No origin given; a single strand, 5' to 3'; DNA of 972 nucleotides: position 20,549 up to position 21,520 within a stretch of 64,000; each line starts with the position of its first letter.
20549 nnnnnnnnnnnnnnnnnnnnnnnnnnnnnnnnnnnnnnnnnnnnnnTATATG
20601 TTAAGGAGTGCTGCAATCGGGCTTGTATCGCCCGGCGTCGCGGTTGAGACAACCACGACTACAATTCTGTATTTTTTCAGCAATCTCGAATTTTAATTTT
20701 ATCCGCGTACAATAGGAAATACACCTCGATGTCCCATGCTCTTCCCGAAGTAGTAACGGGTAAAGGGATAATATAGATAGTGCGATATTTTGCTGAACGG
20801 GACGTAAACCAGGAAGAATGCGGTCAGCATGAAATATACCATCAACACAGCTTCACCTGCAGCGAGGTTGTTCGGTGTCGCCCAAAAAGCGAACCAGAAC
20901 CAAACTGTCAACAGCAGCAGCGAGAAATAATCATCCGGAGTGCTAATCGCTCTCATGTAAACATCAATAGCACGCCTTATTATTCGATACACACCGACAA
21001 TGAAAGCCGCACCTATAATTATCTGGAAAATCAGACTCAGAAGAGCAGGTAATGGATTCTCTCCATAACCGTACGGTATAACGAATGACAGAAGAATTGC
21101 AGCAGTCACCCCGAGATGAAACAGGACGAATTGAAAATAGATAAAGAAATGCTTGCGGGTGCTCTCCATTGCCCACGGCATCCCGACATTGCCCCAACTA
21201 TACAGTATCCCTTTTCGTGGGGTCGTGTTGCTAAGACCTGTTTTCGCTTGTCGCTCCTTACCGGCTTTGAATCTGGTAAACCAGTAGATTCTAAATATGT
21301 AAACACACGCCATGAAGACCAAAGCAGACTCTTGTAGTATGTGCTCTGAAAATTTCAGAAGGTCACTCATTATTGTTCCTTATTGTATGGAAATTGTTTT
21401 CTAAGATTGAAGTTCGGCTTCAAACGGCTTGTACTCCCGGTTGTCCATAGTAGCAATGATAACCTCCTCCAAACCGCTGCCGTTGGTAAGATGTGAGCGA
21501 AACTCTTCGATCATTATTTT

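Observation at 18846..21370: HdrD/DsrK-like CCG Fe-S oxidoreductase fused to a response-regulator receiver, next to a NarI-like cytochrome b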

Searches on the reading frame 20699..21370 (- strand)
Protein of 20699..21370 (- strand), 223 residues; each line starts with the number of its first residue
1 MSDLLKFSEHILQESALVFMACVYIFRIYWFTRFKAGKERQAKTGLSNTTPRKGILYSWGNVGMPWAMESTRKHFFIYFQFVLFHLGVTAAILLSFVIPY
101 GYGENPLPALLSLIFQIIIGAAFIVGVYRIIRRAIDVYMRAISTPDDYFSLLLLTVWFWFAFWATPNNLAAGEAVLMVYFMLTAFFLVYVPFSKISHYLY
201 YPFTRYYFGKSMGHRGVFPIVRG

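Call 3: search_protein_families(library=pfam, proteins=[window:20699-21370:-], max_evalue=0.01)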
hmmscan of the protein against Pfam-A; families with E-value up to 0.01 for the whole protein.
window:20699-21370:- (223 aa): 0 families

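Call 4: search_protein_families(library=ncbifam, proteins=[window:20699-21370:-], max_evalue=0.01)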
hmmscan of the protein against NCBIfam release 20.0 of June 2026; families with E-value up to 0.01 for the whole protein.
window:20699-21370:- (223 aa): 2 families
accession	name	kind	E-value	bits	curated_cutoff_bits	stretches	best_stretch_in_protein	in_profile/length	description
NF045723.1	memb_anch_TmcC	equivalog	1.6e-12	47.4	240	1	24-213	23-210/218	TmcC family electron transfer complex membrane anchor subunit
NF045716.1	sulf_resp_HmcE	equivalog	1.4e-08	34.7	275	1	25-212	22-211/226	sulfate respiration complex protein HmcE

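Call 18: search_protein_families(library=pfam, proteins=[window:20699-21370:-], max_evalue=10)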
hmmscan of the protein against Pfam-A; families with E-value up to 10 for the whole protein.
window:20699-21370:- (223 aa): 1 family
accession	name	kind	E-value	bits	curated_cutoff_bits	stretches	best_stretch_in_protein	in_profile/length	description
PF25040.1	BLTP1_C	-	0.041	11.1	23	1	13-50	1072-1109/1938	BLTP1-like family C-terminal region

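Call 29: search_solved_structures(query=window:20699-21370:-, max_evalue=10, show_alignments=2)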
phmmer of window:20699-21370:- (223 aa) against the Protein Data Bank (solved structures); distinct sequences matched with E-value up to 10: 1.
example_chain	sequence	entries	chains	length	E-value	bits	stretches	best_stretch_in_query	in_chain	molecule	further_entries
9s41_I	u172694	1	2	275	0.33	13.9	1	102-182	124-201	Voltage-dependent calcium channel gamma-7 subunit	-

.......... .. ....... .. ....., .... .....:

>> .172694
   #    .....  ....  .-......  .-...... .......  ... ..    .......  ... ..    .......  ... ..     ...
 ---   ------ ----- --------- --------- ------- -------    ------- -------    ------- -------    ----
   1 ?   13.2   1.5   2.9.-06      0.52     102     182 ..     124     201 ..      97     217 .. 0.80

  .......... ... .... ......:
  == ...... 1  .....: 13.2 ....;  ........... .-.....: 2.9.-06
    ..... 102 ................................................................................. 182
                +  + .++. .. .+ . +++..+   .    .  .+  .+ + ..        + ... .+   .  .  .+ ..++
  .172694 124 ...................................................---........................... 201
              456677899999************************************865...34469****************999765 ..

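Call 44: find_homologous_proteins(query=window:20699-21370:-, max_evalue=0.001)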
Query window:20699-21370:- (223 aa): 3846 proteins with E <= 0.001 among 4299 candidates; the best 120 are listed.
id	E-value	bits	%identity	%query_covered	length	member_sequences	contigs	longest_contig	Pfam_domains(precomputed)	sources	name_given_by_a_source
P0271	9.4e-143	492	100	100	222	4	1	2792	-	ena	-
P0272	5.0e-130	450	88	100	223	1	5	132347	-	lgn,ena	-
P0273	6.0e-115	401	78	100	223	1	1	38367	-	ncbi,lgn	-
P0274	6.5e-102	358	72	99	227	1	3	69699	-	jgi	jgi:nitrate reductase gamma subunit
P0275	1.7e-98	347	70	100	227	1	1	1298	-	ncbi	-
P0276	3.2e-98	346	67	100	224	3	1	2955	-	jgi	-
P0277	4.1e-98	346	70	100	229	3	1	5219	-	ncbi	-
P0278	1.1e-97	344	67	100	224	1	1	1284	-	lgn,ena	-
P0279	4.1e-97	342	70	99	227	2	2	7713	-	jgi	-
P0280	3.0e-96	340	72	99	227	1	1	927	-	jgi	jgi:nitrate reductase gamma subunit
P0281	4.1e-96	339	70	100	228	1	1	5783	-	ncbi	-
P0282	6.2e-96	339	69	100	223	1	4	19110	-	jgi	jgi:nitrate reductase gamma subunit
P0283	7.0e-96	338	70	100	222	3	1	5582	-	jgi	jgi:nitrate reductase gamma subunit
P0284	7.3e-96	338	70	100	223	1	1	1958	-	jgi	jgi:nitrate reductase gamma subunit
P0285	1.1e-95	338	70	99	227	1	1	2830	-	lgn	-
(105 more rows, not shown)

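Call 60: predict_structure(alignment_id=A1)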
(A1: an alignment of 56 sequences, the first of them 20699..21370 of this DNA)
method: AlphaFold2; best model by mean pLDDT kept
length: 223 residues; sequences in the alignment: 56
mean_pLDDT: 79.0   pTM: 0.77
mean pLDDT of the five models: 79.0, 77.7, 77.2, 74.2, 74.0
residues with pLDDT >= 90: 114; 70-90: 38; 50-70: 34; < 50: 37
segments of 3 or more residues with pLDDT < 50: 38-41, 59-65, 67-70, 204-223
pLDDT, mean of each block of 10 residues (from residue 1): 94 96 85 57 55 52 47 74 92 96 95 98 96 88 85 97 96 96 94 69 47 43 35
secondary structure, 60 per line:
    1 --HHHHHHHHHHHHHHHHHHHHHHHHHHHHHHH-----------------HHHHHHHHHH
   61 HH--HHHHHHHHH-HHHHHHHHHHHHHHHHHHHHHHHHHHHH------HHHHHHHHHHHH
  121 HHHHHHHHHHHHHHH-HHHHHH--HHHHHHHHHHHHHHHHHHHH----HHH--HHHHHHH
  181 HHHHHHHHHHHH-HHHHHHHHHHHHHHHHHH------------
elements in order: H3-33 H51-62 H65-73 H75-102 H109-135 H137-142 H145-164 H174-192 H194-211

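Call 62: fold_search(model_id=the predicted structure, library=pdb)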
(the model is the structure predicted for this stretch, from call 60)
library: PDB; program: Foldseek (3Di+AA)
matches with E <= 10: 306; with E <= 0.001: 0
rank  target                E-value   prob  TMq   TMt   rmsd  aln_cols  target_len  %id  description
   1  3ir5_C                3.1e-03  1.00  0.53  0.53  10.4       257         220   15  Crystal structure of NarGHI mutant NarG-H49C (released 2010-01-05)
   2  3ir6_C                3.1e-03  1.00  0.48  0.48  11.0       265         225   15  Crystal structure of NarGHI mutant NarG-H49S (released 2010-01-05)
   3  1y5i_C                3.5e-03  1.00  0.51  0.52  10.7       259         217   16  The crystal structure of the NarGHI mutant NarI-K86A (released 2005-03-08)
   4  1y4z_C                4.7e-03  1.00  0.50  0.52  10.7       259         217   16  The crystal structure of Nitrate Reductase A, NarGHI, in complex with the Q-site inhibitor pentachlorophenol (released 2005-03-08)
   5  1siw_C                5.4e-03  1.00  0.49  0.50  10.8       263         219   16  Crystal structure of the apomolybdo-NarGHI (released 2004-06-08)
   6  1q16_C                6.6e-03  1.00  0.51  0.51  10.7       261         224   15  Crystal structure of Nitrate Reductase A, NarGHI, from Escherichia coli (released 2003-10-07)
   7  1y5l_C                7.2e-03  1.00  0.45  0.47   9.6       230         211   14  The crystal structure of the NarGHI mutant NarI-H66Y (released 2005-03-08)
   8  3egw_C                9.6e-03  1.00  0.51  0.50  10.8       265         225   15  The crystal structure of the NarGHI mutant NarH - C16A (released 2010-03-02)
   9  9ojn                  3.7e-02  1.00  0.51  0.18   7.3       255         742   15  Structure of Mycobacterium smegmatis EtfD (released 2025-05-21)
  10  5ys3_A                3.6e-01  0.57  0.31  0.36  15.7       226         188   13  1.8 angstrom crystal structure of Succinate-Acetate Permease from Citrobacter koseri (released 2018-04-25)
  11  5ys8_B                4.0e-01  0.54  0.31  0.37  15.5       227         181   12  2.8 angstrom crystal structure of Succinate-Acetate Permease from Citrobacter koseri (released 2018-11-21)
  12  5ys3_B                5.8e-01  0.44  0.31  0.37  15.5       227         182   12  1.8 angstrom crystal structure of Succinate-Acetate Permease from Citrobacter koseri (released 2018-04-25)
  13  5ys8_A                6.4e-01  0.41  0.32  0.36  15.6       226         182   15  2.8 angstrom crystal structure of Succinate-Acetate Permease from Citrobacter koseri (released 2018-11-21)
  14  8a3b_A                9.4e-01  0.10  0.19  0.17  20.8       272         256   10  Cryo-EM structure of mouse Pannexin 1 purified in Salipro nanoparticles (released 2023-02-08)
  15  8d9p                  1.0e+00  0.18  0.24  0.27  15.1       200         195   12  De Novo Photosynthetic Reaction Center Protein Equipped with Heme B and Mn(II) cations (released 2022-09-28)
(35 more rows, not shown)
